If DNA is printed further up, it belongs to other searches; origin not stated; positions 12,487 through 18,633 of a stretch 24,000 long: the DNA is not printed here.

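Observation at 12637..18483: Helicase core interrupted by very large insertions and studded with four or five Cys clusters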

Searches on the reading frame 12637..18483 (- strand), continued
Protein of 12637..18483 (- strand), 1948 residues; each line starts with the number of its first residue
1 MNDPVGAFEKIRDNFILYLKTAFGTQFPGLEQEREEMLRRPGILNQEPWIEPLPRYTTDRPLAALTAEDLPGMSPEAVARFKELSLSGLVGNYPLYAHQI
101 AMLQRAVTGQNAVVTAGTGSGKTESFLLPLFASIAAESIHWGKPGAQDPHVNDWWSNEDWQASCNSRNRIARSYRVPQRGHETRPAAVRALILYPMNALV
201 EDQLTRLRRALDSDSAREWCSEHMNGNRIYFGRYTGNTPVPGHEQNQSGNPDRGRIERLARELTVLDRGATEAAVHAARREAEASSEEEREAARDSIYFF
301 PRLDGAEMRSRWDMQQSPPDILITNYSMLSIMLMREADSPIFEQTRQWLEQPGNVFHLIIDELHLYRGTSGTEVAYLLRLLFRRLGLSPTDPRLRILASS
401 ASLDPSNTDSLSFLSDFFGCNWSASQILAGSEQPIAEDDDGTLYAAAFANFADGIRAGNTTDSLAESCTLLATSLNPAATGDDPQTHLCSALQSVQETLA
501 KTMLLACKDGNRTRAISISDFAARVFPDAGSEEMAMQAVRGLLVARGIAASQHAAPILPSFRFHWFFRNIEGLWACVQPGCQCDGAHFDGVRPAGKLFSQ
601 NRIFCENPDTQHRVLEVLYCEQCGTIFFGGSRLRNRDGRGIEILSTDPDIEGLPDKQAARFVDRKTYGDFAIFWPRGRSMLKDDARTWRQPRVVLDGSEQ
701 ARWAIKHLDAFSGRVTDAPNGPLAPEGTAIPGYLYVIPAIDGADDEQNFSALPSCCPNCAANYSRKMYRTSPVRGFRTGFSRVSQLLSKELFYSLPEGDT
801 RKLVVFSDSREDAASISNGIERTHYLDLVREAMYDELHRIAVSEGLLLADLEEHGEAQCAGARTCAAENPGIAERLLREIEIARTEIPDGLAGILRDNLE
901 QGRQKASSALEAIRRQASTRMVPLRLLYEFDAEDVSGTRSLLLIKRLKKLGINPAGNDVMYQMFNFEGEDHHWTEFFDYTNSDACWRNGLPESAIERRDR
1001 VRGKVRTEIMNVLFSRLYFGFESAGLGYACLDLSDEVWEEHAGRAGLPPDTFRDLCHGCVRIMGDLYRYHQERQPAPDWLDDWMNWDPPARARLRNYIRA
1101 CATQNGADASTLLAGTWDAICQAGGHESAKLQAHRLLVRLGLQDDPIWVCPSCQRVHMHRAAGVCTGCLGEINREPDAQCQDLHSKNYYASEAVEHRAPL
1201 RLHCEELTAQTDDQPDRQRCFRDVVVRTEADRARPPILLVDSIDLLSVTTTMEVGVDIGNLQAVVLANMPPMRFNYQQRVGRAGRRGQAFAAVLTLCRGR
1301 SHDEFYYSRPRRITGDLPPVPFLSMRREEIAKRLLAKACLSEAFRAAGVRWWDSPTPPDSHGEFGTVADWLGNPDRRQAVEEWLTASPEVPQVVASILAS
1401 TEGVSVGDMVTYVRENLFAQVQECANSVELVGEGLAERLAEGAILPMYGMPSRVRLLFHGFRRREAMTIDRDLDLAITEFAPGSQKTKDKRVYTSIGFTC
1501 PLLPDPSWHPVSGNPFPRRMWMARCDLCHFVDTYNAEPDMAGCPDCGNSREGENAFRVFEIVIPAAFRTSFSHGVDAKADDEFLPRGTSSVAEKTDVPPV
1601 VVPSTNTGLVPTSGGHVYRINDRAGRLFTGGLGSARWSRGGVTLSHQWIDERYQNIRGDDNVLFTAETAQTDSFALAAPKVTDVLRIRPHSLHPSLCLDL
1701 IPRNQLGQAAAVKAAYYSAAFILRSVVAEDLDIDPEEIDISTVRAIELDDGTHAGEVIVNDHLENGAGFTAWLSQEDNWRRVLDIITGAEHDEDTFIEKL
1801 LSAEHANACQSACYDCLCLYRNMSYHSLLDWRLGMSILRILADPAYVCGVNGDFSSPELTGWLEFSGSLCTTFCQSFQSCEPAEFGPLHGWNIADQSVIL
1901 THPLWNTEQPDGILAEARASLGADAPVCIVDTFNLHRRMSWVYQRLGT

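Call 8: search_solved_structures(query=window:12637-18483:-, max_evalue=1e-20, show_alignments=2)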
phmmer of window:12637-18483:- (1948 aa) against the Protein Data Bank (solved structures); distinct sequences matched with E-value up to 1e-20: 2.
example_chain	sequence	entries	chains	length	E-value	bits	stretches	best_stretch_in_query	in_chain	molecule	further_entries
9wae_A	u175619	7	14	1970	2.8e-247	826.7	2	3-835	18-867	Helicase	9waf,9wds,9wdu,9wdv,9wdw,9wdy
9tu7_Y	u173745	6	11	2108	8.9e-38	132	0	309-638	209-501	DEAD/DEAH box helicase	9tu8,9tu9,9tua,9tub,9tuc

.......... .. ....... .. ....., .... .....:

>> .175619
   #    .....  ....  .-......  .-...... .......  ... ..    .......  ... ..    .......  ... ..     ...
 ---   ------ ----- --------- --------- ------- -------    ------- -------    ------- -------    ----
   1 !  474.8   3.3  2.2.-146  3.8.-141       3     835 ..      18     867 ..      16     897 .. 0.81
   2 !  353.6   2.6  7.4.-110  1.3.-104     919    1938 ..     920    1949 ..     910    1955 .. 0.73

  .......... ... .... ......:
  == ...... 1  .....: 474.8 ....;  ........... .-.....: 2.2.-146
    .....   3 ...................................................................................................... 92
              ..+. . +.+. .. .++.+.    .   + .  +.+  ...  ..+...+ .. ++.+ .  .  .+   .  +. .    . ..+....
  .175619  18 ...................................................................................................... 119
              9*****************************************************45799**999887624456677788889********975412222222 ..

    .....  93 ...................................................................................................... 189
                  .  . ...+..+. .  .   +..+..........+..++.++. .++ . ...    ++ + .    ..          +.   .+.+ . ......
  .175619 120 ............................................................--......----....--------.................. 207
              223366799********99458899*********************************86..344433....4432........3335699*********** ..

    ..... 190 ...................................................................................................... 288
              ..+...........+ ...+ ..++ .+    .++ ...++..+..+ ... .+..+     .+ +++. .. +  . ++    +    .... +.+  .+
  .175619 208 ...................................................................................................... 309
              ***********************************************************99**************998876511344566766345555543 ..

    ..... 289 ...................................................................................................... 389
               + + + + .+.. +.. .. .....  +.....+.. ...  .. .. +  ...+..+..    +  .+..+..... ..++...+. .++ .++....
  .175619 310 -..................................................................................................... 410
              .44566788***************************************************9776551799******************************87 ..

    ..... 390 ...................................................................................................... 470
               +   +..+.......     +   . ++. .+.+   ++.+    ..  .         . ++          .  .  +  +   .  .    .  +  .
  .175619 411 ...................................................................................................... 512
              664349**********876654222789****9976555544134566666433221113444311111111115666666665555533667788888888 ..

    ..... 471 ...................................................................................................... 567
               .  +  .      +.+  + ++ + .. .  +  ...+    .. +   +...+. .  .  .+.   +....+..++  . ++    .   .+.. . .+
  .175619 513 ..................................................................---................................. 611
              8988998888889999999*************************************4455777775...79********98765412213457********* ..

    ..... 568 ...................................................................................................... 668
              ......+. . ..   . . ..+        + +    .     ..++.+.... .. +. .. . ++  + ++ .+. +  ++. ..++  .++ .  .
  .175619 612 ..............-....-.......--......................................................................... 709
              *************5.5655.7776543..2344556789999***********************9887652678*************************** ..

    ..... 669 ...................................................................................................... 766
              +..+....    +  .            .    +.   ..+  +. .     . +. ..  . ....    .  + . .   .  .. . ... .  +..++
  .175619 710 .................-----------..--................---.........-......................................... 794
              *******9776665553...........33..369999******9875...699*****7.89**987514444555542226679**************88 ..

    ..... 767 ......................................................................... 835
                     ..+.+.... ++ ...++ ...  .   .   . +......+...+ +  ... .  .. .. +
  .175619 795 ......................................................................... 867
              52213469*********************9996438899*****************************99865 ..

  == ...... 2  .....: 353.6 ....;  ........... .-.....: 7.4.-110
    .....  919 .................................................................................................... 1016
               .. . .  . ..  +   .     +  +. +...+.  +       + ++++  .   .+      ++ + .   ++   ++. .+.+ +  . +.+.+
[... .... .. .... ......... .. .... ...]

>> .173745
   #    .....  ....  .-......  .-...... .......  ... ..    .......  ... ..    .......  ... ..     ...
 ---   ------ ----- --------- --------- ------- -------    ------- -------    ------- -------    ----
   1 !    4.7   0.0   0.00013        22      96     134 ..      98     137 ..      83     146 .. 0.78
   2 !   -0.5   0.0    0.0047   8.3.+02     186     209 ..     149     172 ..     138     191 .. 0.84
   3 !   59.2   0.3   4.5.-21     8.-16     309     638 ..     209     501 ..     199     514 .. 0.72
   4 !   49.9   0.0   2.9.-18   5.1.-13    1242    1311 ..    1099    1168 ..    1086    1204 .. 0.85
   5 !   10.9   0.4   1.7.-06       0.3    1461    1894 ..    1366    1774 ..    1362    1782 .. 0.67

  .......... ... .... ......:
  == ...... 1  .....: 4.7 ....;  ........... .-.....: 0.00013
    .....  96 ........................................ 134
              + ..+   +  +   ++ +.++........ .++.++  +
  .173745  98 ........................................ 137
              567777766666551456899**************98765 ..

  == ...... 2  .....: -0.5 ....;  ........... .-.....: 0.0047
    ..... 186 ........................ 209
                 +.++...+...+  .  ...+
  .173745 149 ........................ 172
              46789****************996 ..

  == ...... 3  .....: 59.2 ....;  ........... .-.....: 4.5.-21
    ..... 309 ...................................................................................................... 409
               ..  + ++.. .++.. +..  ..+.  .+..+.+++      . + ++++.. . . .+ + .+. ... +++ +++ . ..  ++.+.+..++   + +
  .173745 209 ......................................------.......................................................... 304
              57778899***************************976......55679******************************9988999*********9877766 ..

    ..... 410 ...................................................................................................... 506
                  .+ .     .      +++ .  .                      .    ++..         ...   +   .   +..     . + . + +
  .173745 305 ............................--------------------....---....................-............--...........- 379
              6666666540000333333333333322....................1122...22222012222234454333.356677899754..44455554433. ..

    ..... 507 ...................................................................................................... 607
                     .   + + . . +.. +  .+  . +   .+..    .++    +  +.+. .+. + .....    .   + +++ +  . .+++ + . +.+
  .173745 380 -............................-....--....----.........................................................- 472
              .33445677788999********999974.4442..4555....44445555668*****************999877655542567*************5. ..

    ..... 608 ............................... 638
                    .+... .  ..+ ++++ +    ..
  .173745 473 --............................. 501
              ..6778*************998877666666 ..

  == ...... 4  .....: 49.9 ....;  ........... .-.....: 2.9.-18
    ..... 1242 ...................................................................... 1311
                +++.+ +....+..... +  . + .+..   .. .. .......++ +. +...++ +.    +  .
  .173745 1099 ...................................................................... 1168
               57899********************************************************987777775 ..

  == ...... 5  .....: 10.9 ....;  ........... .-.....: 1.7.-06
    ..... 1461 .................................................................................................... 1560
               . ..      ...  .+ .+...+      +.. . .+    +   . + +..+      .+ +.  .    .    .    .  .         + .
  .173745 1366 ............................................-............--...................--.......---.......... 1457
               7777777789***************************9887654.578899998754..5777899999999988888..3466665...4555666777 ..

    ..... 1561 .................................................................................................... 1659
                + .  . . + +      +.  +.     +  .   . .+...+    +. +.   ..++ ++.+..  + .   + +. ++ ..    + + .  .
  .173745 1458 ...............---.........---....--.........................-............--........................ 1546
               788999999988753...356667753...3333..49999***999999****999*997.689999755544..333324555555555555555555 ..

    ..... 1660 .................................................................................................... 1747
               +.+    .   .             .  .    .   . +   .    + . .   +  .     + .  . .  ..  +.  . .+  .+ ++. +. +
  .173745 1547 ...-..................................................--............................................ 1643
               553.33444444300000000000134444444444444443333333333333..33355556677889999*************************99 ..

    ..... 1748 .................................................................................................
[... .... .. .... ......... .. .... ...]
